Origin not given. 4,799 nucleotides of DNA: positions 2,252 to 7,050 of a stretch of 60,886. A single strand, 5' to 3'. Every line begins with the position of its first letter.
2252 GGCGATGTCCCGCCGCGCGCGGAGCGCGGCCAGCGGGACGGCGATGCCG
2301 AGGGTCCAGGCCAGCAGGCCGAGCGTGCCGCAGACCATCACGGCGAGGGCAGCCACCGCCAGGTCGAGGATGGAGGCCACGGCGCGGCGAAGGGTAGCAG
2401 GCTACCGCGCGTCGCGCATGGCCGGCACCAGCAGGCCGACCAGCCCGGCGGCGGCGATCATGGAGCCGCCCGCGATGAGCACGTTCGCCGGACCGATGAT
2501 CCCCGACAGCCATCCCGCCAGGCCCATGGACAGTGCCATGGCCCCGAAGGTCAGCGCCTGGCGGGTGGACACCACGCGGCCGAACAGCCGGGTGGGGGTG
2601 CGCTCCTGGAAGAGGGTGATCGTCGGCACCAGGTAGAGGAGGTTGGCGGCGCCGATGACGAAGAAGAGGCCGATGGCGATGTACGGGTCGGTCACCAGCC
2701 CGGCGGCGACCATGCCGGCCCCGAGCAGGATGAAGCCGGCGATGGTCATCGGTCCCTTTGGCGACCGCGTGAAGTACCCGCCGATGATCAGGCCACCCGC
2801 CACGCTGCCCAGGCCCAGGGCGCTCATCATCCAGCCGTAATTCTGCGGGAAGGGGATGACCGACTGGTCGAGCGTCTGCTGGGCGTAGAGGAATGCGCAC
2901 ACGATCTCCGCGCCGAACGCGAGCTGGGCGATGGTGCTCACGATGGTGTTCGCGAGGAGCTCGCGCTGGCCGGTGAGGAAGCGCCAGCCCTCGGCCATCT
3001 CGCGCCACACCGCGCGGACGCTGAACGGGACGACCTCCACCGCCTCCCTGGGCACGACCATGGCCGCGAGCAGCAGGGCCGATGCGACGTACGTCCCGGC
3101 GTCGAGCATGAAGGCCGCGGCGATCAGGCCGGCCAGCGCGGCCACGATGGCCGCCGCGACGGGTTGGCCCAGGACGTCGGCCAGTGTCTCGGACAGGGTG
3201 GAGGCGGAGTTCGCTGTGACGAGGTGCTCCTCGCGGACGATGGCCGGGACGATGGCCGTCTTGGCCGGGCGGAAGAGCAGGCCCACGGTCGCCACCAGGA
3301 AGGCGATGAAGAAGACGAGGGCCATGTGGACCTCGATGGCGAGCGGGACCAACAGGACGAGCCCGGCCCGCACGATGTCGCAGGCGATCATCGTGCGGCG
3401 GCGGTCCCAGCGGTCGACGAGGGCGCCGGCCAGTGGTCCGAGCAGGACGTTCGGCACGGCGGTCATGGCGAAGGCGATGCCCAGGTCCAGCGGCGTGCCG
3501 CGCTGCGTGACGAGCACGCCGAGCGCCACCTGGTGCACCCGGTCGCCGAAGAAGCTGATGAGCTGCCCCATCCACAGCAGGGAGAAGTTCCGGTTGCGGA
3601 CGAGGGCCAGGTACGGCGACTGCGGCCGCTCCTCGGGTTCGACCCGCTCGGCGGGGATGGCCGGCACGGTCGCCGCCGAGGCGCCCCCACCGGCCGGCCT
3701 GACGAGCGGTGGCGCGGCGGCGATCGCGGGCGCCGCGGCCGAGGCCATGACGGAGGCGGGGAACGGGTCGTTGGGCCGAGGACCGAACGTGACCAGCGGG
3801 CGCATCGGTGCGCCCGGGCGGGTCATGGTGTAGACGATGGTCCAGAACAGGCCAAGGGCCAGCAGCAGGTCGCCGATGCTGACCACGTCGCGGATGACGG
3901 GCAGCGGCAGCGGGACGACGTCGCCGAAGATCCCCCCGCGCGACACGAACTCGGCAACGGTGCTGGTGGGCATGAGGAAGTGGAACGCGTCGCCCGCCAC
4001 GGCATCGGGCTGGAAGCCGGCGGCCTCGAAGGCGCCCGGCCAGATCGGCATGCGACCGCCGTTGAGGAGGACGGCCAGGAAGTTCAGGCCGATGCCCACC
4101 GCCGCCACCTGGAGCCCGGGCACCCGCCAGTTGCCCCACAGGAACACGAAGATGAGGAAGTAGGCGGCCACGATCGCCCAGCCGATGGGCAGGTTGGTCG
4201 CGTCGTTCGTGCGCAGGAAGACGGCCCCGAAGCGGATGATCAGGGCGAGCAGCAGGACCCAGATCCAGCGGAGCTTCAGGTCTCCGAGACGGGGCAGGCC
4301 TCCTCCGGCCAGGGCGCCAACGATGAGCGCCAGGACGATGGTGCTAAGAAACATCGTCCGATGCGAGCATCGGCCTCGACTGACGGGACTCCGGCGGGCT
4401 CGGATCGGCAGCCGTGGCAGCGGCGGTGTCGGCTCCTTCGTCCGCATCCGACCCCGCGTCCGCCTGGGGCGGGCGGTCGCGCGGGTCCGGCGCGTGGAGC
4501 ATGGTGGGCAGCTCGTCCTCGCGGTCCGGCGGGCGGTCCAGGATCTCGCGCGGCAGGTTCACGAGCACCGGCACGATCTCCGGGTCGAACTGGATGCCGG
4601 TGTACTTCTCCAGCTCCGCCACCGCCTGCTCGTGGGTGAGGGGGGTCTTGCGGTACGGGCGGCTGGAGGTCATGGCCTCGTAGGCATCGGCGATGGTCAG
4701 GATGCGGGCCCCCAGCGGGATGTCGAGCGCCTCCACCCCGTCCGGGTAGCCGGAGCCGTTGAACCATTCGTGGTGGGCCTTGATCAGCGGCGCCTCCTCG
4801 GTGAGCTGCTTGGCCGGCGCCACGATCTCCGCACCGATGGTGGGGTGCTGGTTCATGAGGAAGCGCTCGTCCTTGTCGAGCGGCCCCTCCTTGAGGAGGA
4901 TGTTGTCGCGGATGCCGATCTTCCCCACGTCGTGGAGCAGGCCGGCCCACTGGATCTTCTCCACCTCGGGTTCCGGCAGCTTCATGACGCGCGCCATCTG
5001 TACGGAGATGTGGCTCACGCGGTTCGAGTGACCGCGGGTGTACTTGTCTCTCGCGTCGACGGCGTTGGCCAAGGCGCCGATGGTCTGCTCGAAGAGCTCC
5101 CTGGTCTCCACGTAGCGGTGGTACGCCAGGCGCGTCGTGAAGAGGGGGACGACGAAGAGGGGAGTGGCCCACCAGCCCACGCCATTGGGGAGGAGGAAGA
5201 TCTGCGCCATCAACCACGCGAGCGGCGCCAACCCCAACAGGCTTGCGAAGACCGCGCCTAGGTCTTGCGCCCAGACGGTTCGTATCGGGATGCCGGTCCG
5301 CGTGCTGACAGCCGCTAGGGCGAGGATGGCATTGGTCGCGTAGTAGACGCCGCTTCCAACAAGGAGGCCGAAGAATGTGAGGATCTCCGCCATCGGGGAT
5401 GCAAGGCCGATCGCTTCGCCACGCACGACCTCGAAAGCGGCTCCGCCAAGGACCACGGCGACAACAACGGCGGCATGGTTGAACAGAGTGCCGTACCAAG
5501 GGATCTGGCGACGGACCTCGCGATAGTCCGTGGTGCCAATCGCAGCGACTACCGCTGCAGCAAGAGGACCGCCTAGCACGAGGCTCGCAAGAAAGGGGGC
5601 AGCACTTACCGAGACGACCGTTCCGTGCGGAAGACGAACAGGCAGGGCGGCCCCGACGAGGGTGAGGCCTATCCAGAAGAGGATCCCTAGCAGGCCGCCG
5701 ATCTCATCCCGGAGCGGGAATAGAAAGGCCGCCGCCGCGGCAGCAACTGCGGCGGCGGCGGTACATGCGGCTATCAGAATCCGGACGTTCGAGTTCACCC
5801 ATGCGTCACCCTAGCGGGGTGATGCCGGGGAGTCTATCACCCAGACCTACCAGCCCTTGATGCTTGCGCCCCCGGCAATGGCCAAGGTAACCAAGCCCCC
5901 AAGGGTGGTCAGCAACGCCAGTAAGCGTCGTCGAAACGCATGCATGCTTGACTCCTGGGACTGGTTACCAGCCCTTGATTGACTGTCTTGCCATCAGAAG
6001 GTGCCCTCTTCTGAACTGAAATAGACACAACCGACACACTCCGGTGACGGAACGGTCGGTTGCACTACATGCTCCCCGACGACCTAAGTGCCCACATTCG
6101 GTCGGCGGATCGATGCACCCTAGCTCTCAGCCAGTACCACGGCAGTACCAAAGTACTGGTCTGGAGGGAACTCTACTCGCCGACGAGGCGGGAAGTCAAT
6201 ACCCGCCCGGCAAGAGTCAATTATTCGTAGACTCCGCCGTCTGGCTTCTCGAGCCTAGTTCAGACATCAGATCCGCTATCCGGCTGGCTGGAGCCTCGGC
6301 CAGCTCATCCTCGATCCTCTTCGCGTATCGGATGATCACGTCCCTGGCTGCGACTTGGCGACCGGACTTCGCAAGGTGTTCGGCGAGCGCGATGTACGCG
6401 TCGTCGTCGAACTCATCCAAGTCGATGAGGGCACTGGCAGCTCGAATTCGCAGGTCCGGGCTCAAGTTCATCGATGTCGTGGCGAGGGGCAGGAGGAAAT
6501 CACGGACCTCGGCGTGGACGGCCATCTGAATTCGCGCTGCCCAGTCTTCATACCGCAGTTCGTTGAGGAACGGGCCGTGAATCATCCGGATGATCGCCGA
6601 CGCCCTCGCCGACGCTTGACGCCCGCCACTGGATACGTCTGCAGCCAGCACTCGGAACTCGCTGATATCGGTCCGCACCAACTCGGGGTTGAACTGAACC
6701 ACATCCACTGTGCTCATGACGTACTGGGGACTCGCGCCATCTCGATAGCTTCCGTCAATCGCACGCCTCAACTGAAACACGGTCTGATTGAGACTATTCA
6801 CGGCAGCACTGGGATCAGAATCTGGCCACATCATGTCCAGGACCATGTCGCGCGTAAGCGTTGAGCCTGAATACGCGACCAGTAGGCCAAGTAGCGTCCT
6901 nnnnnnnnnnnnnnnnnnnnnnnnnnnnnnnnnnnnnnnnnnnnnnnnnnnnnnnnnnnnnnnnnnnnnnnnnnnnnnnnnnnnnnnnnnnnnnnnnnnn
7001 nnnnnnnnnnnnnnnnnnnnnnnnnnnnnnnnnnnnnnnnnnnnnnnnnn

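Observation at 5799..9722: Lower-GC island carrying a STAND NTPase with reversed SARP architecture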

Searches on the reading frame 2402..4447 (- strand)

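Call 21: search_protein_families(library=padloc, proteins=[window:2402-4447:-], max_evalue=0.01)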
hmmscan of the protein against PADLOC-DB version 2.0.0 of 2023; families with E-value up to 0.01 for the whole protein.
window:2402-4447:- (681 aa): 0 families

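Call 62: search_protein_families(library=pfam, proteins=[window:2402-4447:-], max_evalue=0.001)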
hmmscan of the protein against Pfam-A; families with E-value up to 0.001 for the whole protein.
window:2402-4447:- (681 aa): 3 families
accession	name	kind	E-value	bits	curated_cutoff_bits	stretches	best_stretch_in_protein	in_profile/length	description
PF07690.21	MFS_1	-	4.4e-30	105.2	33.4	2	291-637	1-343/347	Major Facilitator Superfamily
PF17248.7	DUF5317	-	1.1e-25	90.8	25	1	57-205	2-151/151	Family of unknown function (DUF5317)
PF05977.19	MFS_3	-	8.8e-24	84.3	27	1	280-674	4-393/524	Transmembrane secretion effector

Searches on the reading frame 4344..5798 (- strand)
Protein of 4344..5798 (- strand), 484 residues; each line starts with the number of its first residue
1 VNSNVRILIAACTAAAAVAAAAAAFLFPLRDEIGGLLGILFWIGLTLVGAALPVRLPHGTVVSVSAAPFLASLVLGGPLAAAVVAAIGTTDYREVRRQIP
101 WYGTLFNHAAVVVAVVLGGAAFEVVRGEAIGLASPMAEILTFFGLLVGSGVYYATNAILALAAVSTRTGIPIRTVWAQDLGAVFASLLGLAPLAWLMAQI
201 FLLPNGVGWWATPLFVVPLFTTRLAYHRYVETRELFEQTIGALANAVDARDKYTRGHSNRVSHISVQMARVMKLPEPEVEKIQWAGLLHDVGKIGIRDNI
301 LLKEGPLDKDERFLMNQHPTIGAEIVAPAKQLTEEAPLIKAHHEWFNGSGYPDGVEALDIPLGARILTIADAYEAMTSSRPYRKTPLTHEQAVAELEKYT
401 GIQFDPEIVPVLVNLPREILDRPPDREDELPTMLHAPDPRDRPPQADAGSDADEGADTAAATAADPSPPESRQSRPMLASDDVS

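Call 5: search_protein_families(library=pfam, proteins=[window:4344-5798:-], max_evalue=0.01)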
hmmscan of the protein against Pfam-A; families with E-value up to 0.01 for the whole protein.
window:4344-5798:- (484 aa): 4 families
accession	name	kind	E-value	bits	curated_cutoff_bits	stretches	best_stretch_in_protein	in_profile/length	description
PF13487.12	HD_5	-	4.1e-37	128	27.2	1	243-408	3-170/170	HD domain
PF01966.28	HD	-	5.9e-21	75.4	22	1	256-376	3-116/116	HD domain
PF20972.2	MASE9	-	0.00015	22.2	24.3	1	51-222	40-196/203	MASE9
PF08668.18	HDOD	-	0.0018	18.3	22.9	1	256-295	97-134/196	HDOD domain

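Call 6: search_protein_families(library=ncbifam, proteins=[window:4344-5798:-], max_evalue=0.01)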
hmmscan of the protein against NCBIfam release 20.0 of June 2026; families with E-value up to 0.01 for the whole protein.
window:4344-5798:- (484 aa): 4 families
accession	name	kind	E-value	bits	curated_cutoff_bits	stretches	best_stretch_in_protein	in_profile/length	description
NF053512.1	nitric_RR_NosR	exception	4.7e-43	147.8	400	1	230-422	168-360/422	response regulator c-di-GMP phosphodiesterase, NosR family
TIGR00277.1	HDIG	domain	1e-08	34.9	27.6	1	254-344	5-83/84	HDIG domain-containing metalloprotein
NF045665.1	NTPtran_DVU1551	equivalog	0.0008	18.5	315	1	237-293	201-259/359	DVU_1551 family NTP transferase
TIGR02621.3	cas3_GSU0051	exception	0.0013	17.6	400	1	256-295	673-712/854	type I-G CRISPR-associated helicase/endonuclease Cas3g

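Call 21: search_protein_families(library=padloc, proteins=[window:4344-5798:-], max_evalue=0.01)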
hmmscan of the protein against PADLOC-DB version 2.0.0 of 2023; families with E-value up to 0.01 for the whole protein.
window:4344-5798:- (484 aa): 4 families
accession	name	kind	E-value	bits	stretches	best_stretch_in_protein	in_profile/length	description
PDLC01769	Cas3g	-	0.00012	18.8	1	255-305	660-710/836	-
PDLC01765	Cas3c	-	0.00037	17.5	1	243-346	14-95/612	-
PDLC01293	Cas10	-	0.00071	16.6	1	283-377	2-75/577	CAS-III; effector_LS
PDLC00939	Cas3g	-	0.0016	14.6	1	244-293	682-731/864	"CRISPR-associated helicase Cas3, subtype Dpsyc"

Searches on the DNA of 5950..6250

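Call 65: search_rna_families(source=window, start=5950, end=6250, threshold=gathering, show_alignments=1)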
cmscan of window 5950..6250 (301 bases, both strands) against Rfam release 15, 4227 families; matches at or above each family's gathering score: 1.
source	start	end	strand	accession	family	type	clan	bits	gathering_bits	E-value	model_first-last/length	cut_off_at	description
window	6045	6129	-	RF01786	c-di-GMP-II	Cis-reg; riboswitch;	CL00127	56.4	53.5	3.8e-12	1-84/84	no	Cyclic di-GMP-II riboswitch aptamer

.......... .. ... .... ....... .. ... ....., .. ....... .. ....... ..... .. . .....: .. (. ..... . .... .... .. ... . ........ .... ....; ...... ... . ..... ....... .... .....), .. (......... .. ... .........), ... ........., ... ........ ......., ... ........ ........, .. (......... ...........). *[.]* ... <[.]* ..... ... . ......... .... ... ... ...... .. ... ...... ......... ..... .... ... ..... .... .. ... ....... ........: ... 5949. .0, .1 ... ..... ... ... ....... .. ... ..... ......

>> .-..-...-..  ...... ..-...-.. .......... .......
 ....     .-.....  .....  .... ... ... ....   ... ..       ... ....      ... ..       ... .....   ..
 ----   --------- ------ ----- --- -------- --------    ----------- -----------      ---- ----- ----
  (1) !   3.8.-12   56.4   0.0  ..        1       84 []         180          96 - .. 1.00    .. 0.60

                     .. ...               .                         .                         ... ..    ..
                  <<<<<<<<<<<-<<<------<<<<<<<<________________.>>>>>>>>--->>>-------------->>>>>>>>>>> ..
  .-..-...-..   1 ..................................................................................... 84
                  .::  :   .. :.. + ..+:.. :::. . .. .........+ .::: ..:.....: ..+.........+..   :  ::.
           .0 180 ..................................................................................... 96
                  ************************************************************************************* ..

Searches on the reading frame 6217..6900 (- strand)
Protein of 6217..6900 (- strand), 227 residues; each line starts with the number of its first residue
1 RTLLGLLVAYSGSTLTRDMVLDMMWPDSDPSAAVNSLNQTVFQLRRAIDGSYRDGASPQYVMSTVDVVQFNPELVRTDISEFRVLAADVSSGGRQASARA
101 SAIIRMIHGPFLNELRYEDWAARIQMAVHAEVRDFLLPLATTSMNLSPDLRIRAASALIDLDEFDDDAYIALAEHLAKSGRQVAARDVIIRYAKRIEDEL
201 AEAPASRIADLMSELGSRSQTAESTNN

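Call 8: search_protein_families(library=pfam, proteins=[window:6217-6900:-], max_evalue=10)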
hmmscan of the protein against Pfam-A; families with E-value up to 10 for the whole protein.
window:6217-6900:- (227 aa): 5 families
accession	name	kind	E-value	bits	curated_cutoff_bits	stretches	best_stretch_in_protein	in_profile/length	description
PF00486.34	Trans_reg_C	-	1.1e-05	25.8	26.2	1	2-51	12-60/77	Transcriptional regulatory protein, C terminal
PF03704.23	BTAD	-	0.00096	20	22.1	1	78-214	2-144/146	Bacterial transcriptional activator domain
PF22737.1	NNH6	-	0.062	13.9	27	0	187-220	3-36/114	NACHT N-terminal Helical domain 6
PF07228.17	SpoIIE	-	0.1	13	25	1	82-152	5-59/192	Stage II sporulation protein E (SpoIIE)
PF22660.2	RS_preATP-grasp-like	-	0.21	12.4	27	1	43-78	40-76/98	Ribonucleotide synthetase preATP-grasp domain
